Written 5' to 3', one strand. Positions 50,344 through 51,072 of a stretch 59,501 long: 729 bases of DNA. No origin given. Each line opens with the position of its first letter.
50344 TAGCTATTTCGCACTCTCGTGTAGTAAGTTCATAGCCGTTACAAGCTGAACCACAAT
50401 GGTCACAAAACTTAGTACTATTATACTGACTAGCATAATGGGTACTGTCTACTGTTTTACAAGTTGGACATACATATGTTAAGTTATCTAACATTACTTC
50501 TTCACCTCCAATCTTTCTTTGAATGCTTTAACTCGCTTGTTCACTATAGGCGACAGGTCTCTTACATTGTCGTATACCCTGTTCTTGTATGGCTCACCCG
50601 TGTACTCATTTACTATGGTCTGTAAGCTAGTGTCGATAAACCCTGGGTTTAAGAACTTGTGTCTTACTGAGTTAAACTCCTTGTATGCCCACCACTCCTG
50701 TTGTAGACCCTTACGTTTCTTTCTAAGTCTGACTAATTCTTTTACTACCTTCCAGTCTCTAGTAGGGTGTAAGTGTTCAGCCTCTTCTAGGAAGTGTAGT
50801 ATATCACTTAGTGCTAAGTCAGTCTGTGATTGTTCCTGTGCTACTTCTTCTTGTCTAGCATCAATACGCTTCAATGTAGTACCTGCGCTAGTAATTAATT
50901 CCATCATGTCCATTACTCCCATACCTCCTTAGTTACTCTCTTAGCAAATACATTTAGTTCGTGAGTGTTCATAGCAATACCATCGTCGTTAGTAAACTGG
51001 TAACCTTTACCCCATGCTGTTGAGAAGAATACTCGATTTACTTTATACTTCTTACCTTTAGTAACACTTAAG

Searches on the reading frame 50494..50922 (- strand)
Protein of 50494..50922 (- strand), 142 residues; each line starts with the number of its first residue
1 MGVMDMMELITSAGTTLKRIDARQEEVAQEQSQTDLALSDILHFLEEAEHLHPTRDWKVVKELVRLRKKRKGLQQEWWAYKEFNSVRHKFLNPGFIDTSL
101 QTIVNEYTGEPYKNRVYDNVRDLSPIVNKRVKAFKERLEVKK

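Call 13: search_protein_families(library=pfam, proteins=[window:50494-50922:-], max_evalue=0.01)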
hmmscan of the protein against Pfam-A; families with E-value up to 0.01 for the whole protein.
window:50494-50922:- (142 aa): 1 family
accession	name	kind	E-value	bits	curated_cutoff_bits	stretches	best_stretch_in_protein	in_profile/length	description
PF11186.13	DUF2972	-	0.0077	16.6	22.2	0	16-86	125-195/199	Protein of unknown function (DUF2972)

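Call 14: search_protein_families(library=phrogs, proteins=[window:50494-50922:-], max_evalue=0.001)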
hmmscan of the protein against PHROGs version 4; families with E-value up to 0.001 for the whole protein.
window:50494-50922:- (142 aa): 0 families
